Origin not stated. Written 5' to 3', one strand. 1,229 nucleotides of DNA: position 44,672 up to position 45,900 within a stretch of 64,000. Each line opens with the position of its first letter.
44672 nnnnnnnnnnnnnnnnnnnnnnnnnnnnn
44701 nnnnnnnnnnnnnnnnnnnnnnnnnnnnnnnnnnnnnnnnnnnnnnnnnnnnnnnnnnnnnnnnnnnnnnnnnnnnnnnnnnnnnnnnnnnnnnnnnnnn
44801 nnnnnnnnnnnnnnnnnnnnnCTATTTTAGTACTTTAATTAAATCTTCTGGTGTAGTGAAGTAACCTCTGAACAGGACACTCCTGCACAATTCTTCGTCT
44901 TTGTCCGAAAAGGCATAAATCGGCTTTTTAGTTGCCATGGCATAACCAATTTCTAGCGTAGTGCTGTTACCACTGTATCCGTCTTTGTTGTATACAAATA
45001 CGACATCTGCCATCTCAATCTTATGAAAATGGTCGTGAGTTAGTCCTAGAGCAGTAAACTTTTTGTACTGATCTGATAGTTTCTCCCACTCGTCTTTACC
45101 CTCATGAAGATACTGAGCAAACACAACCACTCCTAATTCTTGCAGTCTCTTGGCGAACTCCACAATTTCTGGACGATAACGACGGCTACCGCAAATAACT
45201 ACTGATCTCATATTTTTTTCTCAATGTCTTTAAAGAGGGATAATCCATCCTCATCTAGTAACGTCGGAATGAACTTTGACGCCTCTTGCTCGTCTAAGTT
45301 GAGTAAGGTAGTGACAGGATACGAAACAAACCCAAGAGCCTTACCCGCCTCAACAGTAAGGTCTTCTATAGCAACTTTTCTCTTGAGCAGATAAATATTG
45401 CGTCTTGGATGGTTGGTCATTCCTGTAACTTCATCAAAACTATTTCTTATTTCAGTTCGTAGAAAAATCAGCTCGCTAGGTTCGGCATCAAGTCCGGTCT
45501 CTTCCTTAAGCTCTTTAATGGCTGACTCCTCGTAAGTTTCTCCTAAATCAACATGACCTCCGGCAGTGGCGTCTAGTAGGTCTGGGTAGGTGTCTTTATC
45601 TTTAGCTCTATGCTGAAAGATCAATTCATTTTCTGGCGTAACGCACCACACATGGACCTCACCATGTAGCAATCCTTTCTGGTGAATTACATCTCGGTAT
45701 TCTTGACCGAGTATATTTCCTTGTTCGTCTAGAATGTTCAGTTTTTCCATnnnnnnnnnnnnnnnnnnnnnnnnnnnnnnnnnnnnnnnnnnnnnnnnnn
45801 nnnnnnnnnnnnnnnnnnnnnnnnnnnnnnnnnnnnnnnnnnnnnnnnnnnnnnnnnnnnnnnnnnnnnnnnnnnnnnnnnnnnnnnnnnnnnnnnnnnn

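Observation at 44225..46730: Accessory-looking nucleotide-processing cluster between tRNA-Glu/palindrome and a RAYT element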

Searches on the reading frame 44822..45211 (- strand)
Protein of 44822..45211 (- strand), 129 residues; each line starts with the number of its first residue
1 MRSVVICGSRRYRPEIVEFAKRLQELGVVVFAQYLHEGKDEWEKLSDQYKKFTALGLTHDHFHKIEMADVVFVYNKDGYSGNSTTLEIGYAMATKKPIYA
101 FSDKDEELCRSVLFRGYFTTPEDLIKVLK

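Call 5: search_protein_families(library=pfam, proteins=[window:44822-45211:-], max_evalue=0.1)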
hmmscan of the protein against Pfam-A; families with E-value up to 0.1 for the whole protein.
window:44822-45211:- (129 aa): 2 families
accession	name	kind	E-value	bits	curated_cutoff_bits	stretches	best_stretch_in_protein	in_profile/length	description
PF05014.21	Nuc_deoxyrib_tr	-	6.3e-07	30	28.8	1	19-107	20-102/117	Nucleoside 2-deoxyribosyltransferase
PF15891.11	Nuc_deoxyri_tr2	-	0.0027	18.5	30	1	20-100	23-100/105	Nucleoside 2-deoxyribosyltransferase like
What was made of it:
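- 44822..45211 (-): NDT2: intact 129-aa NDT-family protein with an N-terminal ICGSRR loop and a conserved Glu87 in LEIGYA. PF05014 at E 6e-7, above the cut-off (call 5).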

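Call 7: search_protein_families(library=padloc, proteins=[window:44822-45211:-], max_evalue=0.1)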
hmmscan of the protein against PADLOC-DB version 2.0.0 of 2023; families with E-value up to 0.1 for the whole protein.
window:44822-45211:- (129 aa): 1 family
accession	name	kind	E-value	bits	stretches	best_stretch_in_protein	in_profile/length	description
PDLC00425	ThsB1|ThsB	-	0.0039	14.3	1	9-105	259-350/389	TIR-like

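Call 8: search_protein_families(library=ncbifam, proteins=[window:44822-45211:-], max_evalue=0.1)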
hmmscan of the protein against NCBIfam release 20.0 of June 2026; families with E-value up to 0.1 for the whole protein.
window:44822-45211:- (129 aa): 2 families
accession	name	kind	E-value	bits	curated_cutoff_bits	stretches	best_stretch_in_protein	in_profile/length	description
TIGR00188.1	rnpA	equivalog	0.056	13.7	38.35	0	58-86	68-96/111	ribonuclease P protein component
TIGR03646.1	YtoQ_fam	subfamily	0.086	12.9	155.35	0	64-105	72-113/144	YtoQ family protein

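Call 25: search_protein_representatives(protein=window:44822-45211:-)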
Query: 129 residues. Proteins with E-value up to 0.001 (for the whole library): 1662; up to 1e-10: 88; up to 1e-30: 7. The best 150 are listed.
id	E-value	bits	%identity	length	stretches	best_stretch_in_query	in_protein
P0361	8.0e-41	155.1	55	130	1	1-129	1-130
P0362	1.8e-39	150.7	55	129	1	1-126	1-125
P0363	7.4e-36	139.1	68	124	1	1-92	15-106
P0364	1.7e-35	137.9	70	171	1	1-91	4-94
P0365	5.7e-32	126.5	52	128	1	1-129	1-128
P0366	1.5e-31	125.1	50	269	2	22-128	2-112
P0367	3.9e-31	123.8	47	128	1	1-129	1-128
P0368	1.9e-29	118.4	53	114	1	18-128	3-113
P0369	8.0e-27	109.9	45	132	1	4-128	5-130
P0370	1.3e-26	109.2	48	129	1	1-128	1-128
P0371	1.5e-26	109.0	64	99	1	1-75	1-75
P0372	1.5e-26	109.0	50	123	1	6-128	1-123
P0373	3.9e-26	107.7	48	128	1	1-128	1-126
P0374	2.0e-25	105.4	61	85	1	45-128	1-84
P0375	2.1e-25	105.3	57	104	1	46-129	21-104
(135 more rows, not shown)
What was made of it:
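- NDT2 has 1662 representatives at E<1e-3 (call 25).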

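Call 35: search_protein_families(library=phrogs, proteins=[window:44822-45211:-], max_evalue=0.01)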
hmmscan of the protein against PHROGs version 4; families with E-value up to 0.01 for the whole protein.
window:44822-45211:- (129 aa): 1 family
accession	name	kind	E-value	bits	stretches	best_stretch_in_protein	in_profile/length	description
phrog_7995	-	DNA, RNA and nucleotide metabolism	0.00071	20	1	60-106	89-135/336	nucleoside deoxyribosyltransferase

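Call 48: search_solved_structures(query=window:44822-45211:-, max_evalue=1, show_alignments=2)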
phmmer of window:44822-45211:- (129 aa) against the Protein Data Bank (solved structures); distinct sequences matched with E-value up to 1: 5.
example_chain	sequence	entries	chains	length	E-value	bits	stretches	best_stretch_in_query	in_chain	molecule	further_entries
6evs_A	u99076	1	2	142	0.19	14.9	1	23-108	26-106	N-deoxyribosyltransferase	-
5jvp_A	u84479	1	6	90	0.56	13.4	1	10-49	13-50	Chimera protein of Centromere-associated protein E and Microtubule-associated protein RP/E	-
1y6z_A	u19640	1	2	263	0.72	13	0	34-83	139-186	heat shock protein, putative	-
3c64_A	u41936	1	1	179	0.77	12.9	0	29-80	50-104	PfEMP1 variant 2 of strain MC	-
5lgd_B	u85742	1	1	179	0.99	12.6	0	29-80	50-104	PfEMP1 variant 1 of strain MC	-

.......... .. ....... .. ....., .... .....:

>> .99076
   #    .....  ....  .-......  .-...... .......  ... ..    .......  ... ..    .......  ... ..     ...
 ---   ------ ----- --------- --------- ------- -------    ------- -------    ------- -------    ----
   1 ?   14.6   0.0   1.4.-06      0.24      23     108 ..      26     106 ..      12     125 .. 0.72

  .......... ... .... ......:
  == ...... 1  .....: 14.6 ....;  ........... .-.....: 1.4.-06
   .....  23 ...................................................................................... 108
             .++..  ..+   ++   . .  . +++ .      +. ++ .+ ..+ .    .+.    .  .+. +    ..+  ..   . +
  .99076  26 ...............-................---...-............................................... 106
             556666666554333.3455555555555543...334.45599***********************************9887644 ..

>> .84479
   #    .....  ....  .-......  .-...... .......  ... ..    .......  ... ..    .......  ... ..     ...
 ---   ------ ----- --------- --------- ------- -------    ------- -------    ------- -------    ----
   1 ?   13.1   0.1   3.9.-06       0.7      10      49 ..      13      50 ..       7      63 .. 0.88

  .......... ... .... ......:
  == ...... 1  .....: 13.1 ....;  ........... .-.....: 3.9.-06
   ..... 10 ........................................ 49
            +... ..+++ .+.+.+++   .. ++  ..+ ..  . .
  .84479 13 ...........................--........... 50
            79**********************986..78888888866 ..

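Call 64: search_solved_structures(query=A5, max_evalue=1, show_alignments=3)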
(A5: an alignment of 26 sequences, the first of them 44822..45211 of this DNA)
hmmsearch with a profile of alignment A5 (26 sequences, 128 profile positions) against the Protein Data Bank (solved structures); distinct sequences matched with E-value up to 1: 18.
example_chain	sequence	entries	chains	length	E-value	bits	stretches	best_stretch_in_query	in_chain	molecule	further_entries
6evs_A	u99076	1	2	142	5.3e-05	26.3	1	14-116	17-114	N-deoxyribosyltransferase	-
4hx9_A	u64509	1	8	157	0.0091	19.1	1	16-110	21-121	Nucleoside deoxyribosyltransferase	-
8pqp_A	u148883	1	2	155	0.026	17.6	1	20-105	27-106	Nucleoside 2-deoxyribosyltransferase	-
9emw_A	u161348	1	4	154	0.034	17.2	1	19-105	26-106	Nucleoside 2-deoxyribosyltransferase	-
9emx_A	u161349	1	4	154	0.035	17.2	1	20-105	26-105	Nucleoside 2-deoxyribosyltransferase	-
8qc0_A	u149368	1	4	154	0.037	17.1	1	20-105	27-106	Nucleoside 2-deoxyribosyltransferase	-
8rh3_A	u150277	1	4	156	0.038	17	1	20-105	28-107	Nucleoside 2-deoxyribosyltransferase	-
8pqr_B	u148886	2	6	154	0.039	17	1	20-105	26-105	Nucleoside 2-deoxyribosyltransferase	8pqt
2l82_A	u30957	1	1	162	0.076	16.1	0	6-52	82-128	DESIGNED PROTEIN OR32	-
4jen_A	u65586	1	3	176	0.09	15.8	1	56-116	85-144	CMP N-GLYCOSIDASE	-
9gn4_A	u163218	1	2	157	0.13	15.3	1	17-110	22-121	Nucleoside deoxyribosyltransferase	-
1f8x_A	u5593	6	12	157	0.27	14.3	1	29-110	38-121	NUCLEOSIDE 2-DEOXYRIBOSYLTRANSFERASE | Nucleoside deoxyribosyltransferase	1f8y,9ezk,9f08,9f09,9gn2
2a0k_A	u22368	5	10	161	0.28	14.3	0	83-109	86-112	Nucleoside 2-deoxyribosyltransferase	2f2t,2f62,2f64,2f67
1d1n_A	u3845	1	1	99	0.38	13.8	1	20-71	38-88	INITIATION FACTOR 2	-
8pqq_C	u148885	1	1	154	0.54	13.3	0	20-105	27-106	Nucleoside 2-deoxyribosyltransferase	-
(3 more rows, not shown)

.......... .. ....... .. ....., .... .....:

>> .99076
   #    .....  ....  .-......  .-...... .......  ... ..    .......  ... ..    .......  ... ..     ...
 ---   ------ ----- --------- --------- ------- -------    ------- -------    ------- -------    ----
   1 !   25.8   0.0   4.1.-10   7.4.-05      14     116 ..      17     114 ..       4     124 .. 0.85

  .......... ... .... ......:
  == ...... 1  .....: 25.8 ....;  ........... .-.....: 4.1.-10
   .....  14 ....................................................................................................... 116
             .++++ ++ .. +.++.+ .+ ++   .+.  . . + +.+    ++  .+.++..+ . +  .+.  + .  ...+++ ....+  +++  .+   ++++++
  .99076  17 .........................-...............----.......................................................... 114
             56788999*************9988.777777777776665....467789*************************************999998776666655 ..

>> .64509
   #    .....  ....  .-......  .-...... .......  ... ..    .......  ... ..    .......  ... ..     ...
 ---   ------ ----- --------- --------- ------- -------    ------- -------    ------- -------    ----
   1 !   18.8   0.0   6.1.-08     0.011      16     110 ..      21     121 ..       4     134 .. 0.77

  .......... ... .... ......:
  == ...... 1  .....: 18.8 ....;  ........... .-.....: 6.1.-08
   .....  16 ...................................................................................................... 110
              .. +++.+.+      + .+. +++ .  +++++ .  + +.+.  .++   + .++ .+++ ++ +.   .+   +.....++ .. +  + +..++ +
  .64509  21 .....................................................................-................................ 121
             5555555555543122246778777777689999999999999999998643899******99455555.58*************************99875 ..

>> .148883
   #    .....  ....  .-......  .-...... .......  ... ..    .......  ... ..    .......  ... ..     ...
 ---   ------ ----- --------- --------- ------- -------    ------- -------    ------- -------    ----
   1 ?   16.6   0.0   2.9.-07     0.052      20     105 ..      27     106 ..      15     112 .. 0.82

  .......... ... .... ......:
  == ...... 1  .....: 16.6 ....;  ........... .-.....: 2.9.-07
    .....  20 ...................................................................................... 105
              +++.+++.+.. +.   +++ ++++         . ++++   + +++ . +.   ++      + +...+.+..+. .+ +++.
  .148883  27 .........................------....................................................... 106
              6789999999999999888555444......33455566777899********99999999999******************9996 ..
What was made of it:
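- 44822..45211 (-): The profile hits solved NDTs: 6evs at E 5e-5, 4hx9 and 1f8x (call 64).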

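Call 65: search_protein_families(library=pfam, alignment_id=A5, max_evalue=0.01)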
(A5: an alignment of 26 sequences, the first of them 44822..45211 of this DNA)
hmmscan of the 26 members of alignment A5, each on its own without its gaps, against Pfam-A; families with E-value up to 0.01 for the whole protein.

A. member 1, window:44822-45211:- (129 aa): 2 families
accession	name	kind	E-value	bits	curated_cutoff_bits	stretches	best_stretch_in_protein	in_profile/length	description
PF05014.21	Nuc_deoxyrib_tr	-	6.3e-07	30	28.8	1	19-107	20-102/117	Nucleoside 2-deoxyribosyltransferase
PF15891.11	Nuc_deoxyri_tr2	-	0.0027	18.5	30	1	20-100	23-100/105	Nucleoside 2-deoxyribosyltransferase like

B. families by the number of members that match (of 26 scanned): 4 families
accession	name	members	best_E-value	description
PF05014.21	Nuc_deoxyrib_tr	25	3.3e-11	Nucleoside 2-deoxyribosyltransferase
PF15891.11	Nuc_deoxyri_tr2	11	7.5e-05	Nucleoside 2-deoxyribosyltransferase like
PF08937.16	ThsB_TIR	1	0.0011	Thoeris protein ThsB, TIR-like domain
PF13676.11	TIR_2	1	0.0058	TIR domain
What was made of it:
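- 44822..45211 (-): In the family alignment, 25 of 26 members hit PF05014 (call 65).
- On NDT/DrHyd superfamily (PF05014/PF15891): NDT2 hits PF05014 at 30.0 bits against 28.8 (call 5), and 25 of 26 family members hit it (call 65).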

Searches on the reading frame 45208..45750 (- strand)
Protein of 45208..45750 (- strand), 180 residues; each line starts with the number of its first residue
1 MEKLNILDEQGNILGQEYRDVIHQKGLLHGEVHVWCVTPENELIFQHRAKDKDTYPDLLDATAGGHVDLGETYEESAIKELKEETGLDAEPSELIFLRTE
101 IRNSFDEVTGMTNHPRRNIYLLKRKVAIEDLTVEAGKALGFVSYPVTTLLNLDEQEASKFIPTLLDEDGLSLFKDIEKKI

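Call 5: search_protein_families(library=pfam, proteins=[window:45208-45750:-], max_evalue=0.1)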
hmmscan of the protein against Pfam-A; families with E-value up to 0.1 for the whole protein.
window:45208-45750:- (180 aa): 1 family
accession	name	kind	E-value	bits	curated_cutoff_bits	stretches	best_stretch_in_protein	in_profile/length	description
PF00293.34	NUDIX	-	2.1e-11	44.4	21.1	1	31-99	5-70/134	NUDIX domain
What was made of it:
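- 45208..45750 (-): NUDIX hydrolase of the YfcD/DR0079/IDI-like branch, with an intact Nudix box at residues 65-87 (K replaces R). PF00293 at E 2e-11 (call 5).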

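Call 7: search_protein_families(library=padloc, proteins=[window:45208-45750:-], max_evalue=0.1)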
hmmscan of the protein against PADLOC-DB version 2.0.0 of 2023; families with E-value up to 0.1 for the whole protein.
window:45208-45750:- (180 aa): 1 family
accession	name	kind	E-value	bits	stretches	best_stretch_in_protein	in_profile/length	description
PDLC04899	PDC-S07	-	0.00049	17.7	1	47-95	23-70/135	-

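Call 8: search_protein_families(library=ncbifam, proteins=[window:45208-45750:-], max_evalue=0.1)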
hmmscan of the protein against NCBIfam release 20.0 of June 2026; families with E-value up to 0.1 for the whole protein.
window:45208-45750:- (180 aa): 19 families
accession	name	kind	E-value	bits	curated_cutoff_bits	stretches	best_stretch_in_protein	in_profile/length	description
NF011922.0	PRK15393.1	equivalog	2.5e-14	53.3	152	1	2-90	11-99/182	NUDIX hydrolase YfcD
NF002995.0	PRK03759.1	equivalog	6.1e-13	48.8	127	1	2-101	7-107/185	isopentenyl-diphosphate Delta-isomerase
TIGR02150.1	IPP_isom_1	equivalog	2e-09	37.5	105.8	1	6-97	3-94/159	isopentenyl-diphosphate delta-isomerase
NF041653.1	Nud_hyd_Meth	equivalog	8.7e-07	28.9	300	1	7-94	5-91/170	Nudix hydrolase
TIGR00586.1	mutt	equivalog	3.9e-05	23.7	97.9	1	40-94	16-68/129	8-oxo-dGTP diphosphatase MutT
TIGR02705.1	nudix_YtkD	equivalog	0.00028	20.5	154.4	1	63-89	50-76/156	RNA deprotection pyrophosphohydrolase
NF007834.0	PRK10546.1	equivalog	0.00041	20.2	156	1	43-95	17-67/135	pyrimidine (deoxy)nucleoside triphosphate diphosphatase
NF008044.0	PRK10776.1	equivalog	0.00062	19.7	148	1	40-94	15-67/130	8-oxo-dGTP diphosphatase MutT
NF008736.0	PRK11762.1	equivalog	0.0014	18.2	169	1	63-92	79-108/186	ADP compounds hydrolase NudE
NF006961.0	PRK09438.1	equivalog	0.0025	17.3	103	1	64-105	38-79/151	dihydroneopterin triphosphate diphosphatase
NF003791.0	PRK05379.2-3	equivalog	0.013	14.7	409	1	55-89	224-258/340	bifunctional nicotinamide-nucleotide adenylyltransferase/Nudix hydroxylase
NF001938.0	PRK00714.1-5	equivalog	0.025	13.9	116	1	63-89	50-76/172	RNA pyrophosphohydrolase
NF006530.0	PRK08999.1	equivalog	0.025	13.6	245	1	62-93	37-68/315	Nudix family hydrolase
NF003787.0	PRK05379.1-4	equivalog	0.041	12.9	449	1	59-101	234-273/346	bifunctional nicotinamide-nucleotide adenylyltransferase/Nudix hydroxylase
NF001299.0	PRK00241.1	equivalog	0.047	13.1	158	1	61-88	162-189/263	NAD(+) diphosphatase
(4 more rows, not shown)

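Call 35: search_protein_families(library=phrogs, proteins=[window:45208-45750:-], max_evalue=0.01)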
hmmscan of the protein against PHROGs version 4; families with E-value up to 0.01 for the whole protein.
window:45208-45750:- (180 aa): 2 families
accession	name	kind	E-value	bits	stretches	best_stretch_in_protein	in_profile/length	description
phrog_1198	-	other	2.7e-09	38.1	1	32-99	39-105/253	MutT/NUDIX hydrolase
phrog_1185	-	other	1.4e-07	32.3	1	63-98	184-220/301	nudix hydrolase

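Call 47: search_solved_structures(query=window:45208-45750:-, max_evalue=0.01, show_alignments=1)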
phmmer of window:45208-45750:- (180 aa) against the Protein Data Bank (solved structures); distinct sequences matched with E-value up to 0.01: 28.
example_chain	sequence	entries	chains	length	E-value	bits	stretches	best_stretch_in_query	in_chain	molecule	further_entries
2fkb_A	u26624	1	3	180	2.9e-08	36.9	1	3-91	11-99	Putative Nudix hydrolase yfcD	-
1q27_A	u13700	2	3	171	4.1e-06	29.9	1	2-89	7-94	Putative Nudix hydrolase DR0079 | Putative Nudix hydrolase DR_0079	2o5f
4kyx_A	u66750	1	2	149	1.5e-05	28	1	54-101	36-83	ADP-ribose pyrophosphatase MutT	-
1ow2_A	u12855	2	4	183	2.1e-05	27.5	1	7-98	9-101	ISOPENTENYL-DIPHOSPHATE DELTA-ISOMERASE | ISOPENTENYL DIPHOSPHATE DELTA-ISOMERASE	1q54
1hx3_A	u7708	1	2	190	2.3e-05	27.4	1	7-98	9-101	ISOPENTENYL DIPHOSPHATE DELTA-ISOMERASE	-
2b2k_A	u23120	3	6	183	5.4e-05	26.2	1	7-100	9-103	Isopentenyl-diphosphate delta-isomerase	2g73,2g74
1i9a_A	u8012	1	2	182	5.6e-05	26.2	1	7-98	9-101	ISOPENTENYL-DIPHOSPHATE DELTA-ISOMERASE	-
1nfs_A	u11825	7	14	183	5.7e-05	26.2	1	7-98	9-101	ISOPENTENYL-DIPHOSPHATE DELTA-ISOMERASE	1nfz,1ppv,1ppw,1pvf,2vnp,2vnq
1x83_A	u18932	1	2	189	5.8e-05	26.1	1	7-100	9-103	Isopentenyl-diphosphate delta-isomerase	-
1r67_A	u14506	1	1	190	6e-05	26.1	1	7-98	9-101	Isopentenyl-diphosphate delta-isomerase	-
1x84_A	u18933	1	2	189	6.1e-05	26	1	7-98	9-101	Isopentenyl-diphosphate delta-isomerase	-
1hzt_A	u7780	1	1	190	6.2e-05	26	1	7-98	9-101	ISOPENTENYL DIPHOSPHATE DELTA-ISOMERASE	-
6fl4_A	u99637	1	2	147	6.3e-05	26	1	60-108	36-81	Nudix hydrolase 1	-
6dby_A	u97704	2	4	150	6.5e-05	26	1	60-108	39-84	Nudix hydrolase 1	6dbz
5gp0_E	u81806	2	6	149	6.5e-05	26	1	60-108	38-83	Nudix hydrolase 1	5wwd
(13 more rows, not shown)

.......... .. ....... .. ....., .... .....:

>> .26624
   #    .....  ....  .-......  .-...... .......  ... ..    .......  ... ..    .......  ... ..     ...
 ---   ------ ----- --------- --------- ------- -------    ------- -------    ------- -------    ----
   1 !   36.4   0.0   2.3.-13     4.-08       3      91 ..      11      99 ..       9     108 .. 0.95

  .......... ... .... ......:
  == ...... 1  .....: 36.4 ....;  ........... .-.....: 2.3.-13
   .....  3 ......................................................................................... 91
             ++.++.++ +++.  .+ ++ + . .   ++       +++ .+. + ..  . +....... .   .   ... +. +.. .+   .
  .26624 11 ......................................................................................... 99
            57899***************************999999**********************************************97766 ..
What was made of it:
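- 45208..45750 (-): PDB matches are 2fkb YfcD at 3e-8 and 1q27 DR0079 at 4e-6 (call 47).
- Closest known: NUDIX hydrolases of the YfcD / DR0079 / IDI-like branch. Same: The N-terminal extension aligns with YfcD (2fkb, E 3e-8) and DR0079 (E 4e-6) (calls 5, 8, 47).
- The closest solved NUDIX relatives include DR0079 (call 47).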
